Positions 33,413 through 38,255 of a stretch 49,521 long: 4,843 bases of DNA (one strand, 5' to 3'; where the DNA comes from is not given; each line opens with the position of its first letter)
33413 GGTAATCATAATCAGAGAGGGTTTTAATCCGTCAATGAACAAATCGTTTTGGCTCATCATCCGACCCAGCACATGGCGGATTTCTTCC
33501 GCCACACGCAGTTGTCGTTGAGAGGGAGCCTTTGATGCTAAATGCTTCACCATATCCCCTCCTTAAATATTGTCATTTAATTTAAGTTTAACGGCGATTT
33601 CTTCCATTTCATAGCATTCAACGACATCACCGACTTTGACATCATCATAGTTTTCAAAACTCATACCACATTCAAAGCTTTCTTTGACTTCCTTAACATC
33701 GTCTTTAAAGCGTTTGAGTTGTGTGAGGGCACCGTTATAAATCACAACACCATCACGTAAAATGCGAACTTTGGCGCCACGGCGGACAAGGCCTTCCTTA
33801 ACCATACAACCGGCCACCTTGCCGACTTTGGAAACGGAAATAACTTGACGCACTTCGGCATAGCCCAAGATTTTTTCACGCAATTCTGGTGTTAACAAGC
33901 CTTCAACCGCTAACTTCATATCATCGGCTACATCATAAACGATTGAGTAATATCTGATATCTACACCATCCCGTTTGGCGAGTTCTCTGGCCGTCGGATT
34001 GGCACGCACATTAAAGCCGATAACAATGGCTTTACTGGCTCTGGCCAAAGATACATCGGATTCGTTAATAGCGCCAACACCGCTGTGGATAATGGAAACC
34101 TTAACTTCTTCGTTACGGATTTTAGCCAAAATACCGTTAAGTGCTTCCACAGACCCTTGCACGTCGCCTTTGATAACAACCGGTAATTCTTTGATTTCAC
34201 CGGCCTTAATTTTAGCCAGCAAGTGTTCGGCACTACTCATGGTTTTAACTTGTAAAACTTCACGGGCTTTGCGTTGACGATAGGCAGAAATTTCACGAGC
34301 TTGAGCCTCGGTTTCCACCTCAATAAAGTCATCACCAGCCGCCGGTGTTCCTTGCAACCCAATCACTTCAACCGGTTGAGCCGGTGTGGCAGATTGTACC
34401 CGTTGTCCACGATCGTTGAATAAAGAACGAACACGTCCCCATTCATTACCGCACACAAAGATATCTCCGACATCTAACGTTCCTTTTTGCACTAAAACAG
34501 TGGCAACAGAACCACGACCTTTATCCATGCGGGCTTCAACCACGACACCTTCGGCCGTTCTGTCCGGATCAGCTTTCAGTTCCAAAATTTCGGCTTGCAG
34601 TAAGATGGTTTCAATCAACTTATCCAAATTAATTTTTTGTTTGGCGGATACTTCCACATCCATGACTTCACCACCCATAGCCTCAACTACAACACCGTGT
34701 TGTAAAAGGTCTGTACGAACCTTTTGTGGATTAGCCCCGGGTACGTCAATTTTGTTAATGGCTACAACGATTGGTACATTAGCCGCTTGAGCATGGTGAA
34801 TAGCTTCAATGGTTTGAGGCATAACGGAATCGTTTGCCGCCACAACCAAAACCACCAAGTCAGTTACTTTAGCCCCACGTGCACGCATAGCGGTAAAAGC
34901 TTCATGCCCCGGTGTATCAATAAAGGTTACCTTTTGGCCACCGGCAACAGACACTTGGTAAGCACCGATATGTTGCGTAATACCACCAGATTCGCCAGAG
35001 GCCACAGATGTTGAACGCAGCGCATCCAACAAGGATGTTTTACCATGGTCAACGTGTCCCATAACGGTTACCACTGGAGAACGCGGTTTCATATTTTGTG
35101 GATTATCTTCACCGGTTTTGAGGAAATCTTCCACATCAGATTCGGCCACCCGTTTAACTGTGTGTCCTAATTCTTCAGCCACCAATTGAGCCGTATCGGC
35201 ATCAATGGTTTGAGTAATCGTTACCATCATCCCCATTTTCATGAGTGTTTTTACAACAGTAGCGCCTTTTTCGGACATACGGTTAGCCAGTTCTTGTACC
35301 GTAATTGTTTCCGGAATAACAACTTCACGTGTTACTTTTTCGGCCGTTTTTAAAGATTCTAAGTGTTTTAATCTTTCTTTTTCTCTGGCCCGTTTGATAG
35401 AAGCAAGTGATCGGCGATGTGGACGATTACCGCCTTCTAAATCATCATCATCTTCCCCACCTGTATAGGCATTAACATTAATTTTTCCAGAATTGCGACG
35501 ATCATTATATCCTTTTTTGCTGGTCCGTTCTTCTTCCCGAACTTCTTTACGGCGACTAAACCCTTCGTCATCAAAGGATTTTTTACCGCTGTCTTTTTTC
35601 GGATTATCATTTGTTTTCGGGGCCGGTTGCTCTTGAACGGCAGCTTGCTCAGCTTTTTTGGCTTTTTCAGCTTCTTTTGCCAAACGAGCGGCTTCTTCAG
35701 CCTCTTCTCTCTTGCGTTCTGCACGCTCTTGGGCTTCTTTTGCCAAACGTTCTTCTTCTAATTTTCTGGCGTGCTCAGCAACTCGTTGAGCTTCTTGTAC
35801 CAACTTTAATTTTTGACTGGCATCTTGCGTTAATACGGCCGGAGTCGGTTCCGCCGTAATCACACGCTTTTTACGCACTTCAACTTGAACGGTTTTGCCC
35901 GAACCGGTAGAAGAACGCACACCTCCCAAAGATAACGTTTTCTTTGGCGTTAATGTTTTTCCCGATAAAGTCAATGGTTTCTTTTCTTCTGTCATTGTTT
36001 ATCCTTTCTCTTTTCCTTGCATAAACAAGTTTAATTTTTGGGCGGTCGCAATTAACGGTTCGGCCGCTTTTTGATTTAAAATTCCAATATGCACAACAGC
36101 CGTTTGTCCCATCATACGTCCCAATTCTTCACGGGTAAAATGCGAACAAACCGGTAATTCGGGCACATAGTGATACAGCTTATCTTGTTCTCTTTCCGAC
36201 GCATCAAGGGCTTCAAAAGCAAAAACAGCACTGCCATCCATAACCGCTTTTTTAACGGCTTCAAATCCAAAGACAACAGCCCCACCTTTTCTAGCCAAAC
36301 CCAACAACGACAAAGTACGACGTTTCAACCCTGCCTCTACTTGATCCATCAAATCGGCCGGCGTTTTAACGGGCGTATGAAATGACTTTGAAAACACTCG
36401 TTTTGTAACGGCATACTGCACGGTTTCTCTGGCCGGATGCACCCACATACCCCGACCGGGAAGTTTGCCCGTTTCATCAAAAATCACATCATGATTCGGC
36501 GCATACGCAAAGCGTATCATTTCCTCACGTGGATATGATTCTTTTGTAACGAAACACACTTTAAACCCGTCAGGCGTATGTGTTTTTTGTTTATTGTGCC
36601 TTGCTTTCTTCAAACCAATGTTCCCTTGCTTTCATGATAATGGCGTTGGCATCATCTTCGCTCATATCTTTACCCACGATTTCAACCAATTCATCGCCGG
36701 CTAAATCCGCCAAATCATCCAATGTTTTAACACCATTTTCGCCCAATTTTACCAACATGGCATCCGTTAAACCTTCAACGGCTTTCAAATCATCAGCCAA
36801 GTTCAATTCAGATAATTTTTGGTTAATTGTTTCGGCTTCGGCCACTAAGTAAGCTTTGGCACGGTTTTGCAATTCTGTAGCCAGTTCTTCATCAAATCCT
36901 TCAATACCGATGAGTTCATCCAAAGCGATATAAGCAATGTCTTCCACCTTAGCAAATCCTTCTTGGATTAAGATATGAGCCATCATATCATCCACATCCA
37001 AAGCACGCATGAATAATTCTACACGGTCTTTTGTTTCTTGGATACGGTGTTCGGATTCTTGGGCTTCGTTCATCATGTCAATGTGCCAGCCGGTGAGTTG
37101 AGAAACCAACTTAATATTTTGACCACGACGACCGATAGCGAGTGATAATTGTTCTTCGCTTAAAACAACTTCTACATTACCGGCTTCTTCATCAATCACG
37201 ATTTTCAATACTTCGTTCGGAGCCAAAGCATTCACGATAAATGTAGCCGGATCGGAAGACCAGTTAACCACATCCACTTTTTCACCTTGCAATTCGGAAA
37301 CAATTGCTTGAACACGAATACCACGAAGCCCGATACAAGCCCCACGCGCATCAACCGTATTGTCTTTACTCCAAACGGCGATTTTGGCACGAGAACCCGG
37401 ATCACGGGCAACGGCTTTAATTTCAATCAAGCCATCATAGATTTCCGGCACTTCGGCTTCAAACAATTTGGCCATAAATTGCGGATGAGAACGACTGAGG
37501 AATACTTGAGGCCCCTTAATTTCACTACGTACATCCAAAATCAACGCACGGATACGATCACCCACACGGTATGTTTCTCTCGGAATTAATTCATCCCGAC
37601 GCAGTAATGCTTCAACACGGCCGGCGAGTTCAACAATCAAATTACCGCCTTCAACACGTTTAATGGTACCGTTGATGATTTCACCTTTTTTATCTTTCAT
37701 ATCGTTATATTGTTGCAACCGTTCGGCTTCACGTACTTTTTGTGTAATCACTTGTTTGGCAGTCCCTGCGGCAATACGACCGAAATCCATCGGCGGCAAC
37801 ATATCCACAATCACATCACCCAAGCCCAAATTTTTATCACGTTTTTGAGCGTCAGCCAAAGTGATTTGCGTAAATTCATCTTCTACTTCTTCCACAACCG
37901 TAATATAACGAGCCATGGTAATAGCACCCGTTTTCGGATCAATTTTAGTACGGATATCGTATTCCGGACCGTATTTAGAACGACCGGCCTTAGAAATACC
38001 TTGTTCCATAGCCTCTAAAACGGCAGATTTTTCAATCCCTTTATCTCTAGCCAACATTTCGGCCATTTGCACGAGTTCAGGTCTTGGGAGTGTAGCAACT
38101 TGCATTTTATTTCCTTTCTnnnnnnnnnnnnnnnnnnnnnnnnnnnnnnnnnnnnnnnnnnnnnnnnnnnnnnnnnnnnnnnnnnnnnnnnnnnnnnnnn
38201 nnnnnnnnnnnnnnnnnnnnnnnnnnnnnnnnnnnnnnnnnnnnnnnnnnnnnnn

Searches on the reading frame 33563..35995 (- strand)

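Call 14: search_protein_families(library=pfam, proteins=[window:33563-35995:-], max_evalue=0.001)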
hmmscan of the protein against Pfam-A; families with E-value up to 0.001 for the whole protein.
window:33563-35995:- (810 aa): 12 families
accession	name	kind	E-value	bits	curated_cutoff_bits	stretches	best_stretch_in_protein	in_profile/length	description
PF11987.13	IF-2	-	1.5e-42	144.7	27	1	583-694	6-117/117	Translation-initiation factor 2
PF00009.33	GTP_EFTU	-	6.6e-33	114.3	26.5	1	308-465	5-183/188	Elongation factor Tu GTP binding domain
PF22042.2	EF-G_D2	-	4.3e-29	100.9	27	1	481-559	2-83/84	Elongation factor G domain 2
PF04760.21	IF2_N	-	1.7e-17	63.3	25.3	1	228-279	1-53/53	Translation initiation factor IF-2, N-terminal region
PF01926.29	MMR_HSR1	-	1.9e-11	44.5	21.9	1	309-415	2-113/113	50S ribosome-binding GTPase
PF03144.31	GTP_EFTU_D2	-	7.5e-10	39.5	30.3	1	725-792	1-72/73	Elongation factor Tu domain 2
PF00071.28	Ras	-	1e-06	28.8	21.6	1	310-467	3-159/162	Ras family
PF08364.16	IF2_assoc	-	4.2e-05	24.1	24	1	6-46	2-36/39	Bacterial translation initiation factor IF-2 associated region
PF02421.24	FeoB_N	-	8.5e-05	22.6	27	1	309-463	3-155/156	Ferrous iron transport protein B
PF09439.16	SRPRB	-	9.5e-05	22.3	25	1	306-426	3-129/178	Signal recognition particle receptor beta subunit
PF08477.19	Roc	-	0.00037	21.1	27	1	309-417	2-119/119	Ras of Complex, Roc, domain of DAPkinase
PF00025.27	Arf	-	0.00058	19.8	22.3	0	311-435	19-144/174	ADP-ribosylation factor family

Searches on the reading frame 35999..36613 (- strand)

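Call 14: search_protein_families(library=pfam, proteins=[window:35999-36613:-], max_evalue=0.001)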
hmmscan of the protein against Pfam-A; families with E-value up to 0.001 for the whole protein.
window:35999-36613:- (204 aa): 2 families
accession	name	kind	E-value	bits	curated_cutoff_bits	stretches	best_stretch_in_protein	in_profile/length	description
PF04296.18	YlxR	-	1.1e-19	70.5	26.9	1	20-93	3-74/75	Protein of unknown function (DUF448)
PF01248.31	Ribosomal_L7Ae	-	0.0003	20.9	22.1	1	102-184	5-91/95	Ribosomal protein L7Ae/L30e/S12e/Gadd45 family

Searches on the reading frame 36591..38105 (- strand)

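Call 14: search_protein_families(library=pfam, proteins=[window:36591-38105:-], max_evalue=0.001)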
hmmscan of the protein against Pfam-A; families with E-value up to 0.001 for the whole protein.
window:36591-38105:- (504 aa): 7 families
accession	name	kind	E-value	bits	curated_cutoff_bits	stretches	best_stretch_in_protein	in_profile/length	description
PF08529.16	NusA_N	-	6.5e-37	126.8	23.8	1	10-129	1-118/119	NusA N-terminal domain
PF13184.12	KH_5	-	4e-27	94.6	27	1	236-304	1-69/69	NusA-like KH domain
PF00575.29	S1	-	9.6e-10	39.1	22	1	137-200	1-70/74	S1 RNA binding domain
PF14520.12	HHH_5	-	5.2e-09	36.9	27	1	438-495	2-57/57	Helix-hairpin-helix domain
PF07650.23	KH_2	-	2.6e-05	24.4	22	1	297-337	13-53/78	KH domain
PF23095.1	KH_NusA_C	-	2.8e-05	24.5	34.2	1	313-348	3-37/59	Transcription termination/antitermination protein NusA, KH domain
PF00013.35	KH_1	-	0.00014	22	21.5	0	312-361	3-56/66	KH domain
